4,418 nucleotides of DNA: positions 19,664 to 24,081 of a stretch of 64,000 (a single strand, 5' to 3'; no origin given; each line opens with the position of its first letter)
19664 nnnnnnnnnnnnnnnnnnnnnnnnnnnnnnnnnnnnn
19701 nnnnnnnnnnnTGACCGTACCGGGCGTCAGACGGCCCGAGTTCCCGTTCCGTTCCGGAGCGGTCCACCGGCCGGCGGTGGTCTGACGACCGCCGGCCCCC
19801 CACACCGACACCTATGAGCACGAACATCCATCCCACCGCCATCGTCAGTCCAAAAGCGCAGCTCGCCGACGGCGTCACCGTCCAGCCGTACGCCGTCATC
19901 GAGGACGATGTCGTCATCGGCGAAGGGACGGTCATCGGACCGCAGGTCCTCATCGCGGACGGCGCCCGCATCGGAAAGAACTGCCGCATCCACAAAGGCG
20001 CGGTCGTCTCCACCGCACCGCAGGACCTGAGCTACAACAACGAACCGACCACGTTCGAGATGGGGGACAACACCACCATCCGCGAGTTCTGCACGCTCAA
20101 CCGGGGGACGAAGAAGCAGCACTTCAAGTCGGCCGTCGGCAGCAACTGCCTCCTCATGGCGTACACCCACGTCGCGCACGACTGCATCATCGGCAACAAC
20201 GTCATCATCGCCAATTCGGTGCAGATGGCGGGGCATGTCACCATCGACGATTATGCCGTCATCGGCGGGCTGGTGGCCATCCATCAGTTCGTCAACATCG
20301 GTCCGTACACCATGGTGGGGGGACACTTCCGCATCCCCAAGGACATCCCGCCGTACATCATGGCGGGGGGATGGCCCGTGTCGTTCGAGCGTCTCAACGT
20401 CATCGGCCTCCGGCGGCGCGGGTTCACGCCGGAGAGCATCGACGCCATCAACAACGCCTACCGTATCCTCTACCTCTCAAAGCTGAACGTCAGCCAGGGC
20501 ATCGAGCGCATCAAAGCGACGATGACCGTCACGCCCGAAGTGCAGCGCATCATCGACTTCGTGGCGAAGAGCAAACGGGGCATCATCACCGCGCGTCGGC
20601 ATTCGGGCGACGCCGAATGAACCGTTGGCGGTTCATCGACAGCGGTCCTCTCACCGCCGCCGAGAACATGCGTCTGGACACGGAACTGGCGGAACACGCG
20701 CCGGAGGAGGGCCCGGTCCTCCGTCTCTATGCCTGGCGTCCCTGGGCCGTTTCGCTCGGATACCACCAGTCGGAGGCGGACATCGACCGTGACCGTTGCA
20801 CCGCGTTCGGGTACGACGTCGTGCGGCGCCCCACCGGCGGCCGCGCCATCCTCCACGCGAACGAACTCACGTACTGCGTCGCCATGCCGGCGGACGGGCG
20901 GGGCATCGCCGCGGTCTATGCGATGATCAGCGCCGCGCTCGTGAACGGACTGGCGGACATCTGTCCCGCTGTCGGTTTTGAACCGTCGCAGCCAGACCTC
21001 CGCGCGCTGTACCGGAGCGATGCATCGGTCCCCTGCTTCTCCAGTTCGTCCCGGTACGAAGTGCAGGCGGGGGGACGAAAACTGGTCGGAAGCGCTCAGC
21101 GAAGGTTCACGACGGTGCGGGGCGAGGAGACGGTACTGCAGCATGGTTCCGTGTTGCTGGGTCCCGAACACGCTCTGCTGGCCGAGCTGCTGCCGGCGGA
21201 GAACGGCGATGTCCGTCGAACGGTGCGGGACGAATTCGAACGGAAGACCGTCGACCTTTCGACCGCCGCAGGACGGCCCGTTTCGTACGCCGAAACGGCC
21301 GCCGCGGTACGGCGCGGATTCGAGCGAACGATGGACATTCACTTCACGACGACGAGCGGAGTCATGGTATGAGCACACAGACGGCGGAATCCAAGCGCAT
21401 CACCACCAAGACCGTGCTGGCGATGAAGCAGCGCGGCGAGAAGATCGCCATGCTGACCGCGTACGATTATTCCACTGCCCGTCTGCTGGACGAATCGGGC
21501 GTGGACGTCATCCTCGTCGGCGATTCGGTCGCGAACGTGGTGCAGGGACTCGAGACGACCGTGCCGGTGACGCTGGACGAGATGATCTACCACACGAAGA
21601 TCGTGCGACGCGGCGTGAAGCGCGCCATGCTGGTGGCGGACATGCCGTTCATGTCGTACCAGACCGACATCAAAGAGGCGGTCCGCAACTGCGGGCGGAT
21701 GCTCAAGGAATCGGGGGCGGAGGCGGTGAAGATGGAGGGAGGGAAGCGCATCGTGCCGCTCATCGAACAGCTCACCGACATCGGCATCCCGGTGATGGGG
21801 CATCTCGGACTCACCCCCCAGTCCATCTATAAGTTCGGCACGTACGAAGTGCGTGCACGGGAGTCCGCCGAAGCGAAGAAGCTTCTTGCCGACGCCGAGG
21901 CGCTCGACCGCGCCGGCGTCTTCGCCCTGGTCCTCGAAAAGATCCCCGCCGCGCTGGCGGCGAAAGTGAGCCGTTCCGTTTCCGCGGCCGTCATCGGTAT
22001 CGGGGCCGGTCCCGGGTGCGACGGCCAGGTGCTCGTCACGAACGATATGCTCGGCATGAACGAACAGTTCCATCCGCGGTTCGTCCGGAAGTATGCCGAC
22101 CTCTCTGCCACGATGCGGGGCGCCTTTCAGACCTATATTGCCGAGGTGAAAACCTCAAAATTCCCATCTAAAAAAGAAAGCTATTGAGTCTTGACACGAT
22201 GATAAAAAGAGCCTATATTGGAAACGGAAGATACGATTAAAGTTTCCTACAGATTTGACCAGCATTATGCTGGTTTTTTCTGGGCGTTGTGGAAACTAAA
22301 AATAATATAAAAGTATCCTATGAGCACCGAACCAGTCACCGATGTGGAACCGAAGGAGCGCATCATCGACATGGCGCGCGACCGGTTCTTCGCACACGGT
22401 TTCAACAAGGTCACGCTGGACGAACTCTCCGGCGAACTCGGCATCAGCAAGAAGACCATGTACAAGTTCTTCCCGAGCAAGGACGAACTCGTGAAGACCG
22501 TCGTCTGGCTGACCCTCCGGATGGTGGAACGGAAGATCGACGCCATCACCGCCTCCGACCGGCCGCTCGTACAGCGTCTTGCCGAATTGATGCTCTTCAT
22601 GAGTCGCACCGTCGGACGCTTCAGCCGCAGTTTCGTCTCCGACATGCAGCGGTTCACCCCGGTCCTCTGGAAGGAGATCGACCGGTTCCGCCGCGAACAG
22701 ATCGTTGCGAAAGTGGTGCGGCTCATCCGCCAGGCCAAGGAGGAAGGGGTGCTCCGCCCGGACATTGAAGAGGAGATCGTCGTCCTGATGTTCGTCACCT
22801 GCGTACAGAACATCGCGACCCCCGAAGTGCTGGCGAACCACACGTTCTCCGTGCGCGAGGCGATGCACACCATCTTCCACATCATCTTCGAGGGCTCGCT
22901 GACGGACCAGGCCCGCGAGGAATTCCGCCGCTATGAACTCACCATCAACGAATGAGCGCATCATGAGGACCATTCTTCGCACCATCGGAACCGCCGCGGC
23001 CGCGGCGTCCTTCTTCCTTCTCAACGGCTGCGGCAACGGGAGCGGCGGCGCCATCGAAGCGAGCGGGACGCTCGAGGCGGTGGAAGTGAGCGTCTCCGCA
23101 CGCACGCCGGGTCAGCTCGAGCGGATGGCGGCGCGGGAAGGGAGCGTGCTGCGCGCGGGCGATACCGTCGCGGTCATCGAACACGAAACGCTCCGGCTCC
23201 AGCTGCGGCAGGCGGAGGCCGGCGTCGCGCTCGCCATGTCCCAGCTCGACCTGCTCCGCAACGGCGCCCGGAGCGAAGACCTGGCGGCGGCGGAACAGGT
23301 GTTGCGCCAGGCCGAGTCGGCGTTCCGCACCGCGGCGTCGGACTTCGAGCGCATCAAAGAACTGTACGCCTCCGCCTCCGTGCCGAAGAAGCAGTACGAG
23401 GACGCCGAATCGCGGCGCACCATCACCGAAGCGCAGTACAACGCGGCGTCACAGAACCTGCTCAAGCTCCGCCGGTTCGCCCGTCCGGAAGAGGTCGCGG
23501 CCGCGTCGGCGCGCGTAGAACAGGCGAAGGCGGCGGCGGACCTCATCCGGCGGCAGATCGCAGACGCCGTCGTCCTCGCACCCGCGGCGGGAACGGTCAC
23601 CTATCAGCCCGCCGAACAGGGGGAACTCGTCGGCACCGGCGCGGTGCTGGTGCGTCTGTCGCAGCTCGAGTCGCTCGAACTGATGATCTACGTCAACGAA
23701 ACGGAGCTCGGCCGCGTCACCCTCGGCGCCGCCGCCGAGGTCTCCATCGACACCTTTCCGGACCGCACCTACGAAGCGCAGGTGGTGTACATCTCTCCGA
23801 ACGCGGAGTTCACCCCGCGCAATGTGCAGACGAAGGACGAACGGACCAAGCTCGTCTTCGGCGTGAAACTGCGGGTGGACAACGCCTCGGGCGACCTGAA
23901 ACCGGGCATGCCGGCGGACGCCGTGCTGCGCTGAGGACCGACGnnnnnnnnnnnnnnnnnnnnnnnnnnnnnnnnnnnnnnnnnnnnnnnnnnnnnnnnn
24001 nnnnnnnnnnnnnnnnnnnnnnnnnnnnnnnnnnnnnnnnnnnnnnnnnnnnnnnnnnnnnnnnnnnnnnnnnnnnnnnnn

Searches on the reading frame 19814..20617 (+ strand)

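Call 61: search_protein_families(library=pfam, proteins=[window:19814-20617:+], max_evalue=0.00001)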
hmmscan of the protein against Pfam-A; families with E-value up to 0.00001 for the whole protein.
window:19814-20617:+ (268 aa): 3 families
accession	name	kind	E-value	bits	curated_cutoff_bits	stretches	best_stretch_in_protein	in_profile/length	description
PF13720.11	Acetyltransf_11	-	7.9e-29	100.3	24.5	1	177-258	1-82/82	Udp N-acetylglucosamine O-acyltransferase; Domain 2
PF00132.30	Hexapep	-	3.4e-28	96.6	27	2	32-66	1-35/36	Bacterial transferase hexapeptide (six repeats)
PF25084.1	LbH_EIF2B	-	3.4e-10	40.3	54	0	32-66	61-94/105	EIF2B subunit epsilon LbH domain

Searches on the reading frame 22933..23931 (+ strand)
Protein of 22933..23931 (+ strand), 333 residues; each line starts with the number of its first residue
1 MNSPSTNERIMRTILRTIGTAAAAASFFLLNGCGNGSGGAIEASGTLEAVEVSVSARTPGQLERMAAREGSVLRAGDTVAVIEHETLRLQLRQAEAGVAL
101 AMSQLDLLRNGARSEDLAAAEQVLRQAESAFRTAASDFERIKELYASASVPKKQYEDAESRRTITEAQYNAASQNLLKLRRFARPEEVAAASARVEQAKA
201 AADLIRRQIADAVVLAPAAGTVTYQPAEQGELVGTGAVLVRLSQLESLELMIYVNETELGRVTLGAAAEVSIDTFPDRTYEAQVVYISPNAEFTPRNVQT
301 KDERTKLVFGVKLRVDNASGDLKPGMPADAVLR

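Call 61: search_protein_families(library=pfam, proteins=[window:22933-23931:+], max_evalue=0.00001)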
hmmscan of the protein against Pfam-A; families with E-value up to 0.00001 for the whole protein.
window:22933-23931:+ (333 aa): 2 families
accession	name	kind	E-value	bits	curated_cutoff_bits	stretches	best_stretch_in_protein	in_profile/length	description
PF16576.10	HlyD_D23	-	7.6e-18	65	30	1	165-327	52-213/214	Barrel-sandwich domain of CusB or HlyD membrane-fusion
PF13437.12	HlyD_3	-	1.4e-16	61.6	22.2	1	213-325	1-106/106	HlyD family secretion protein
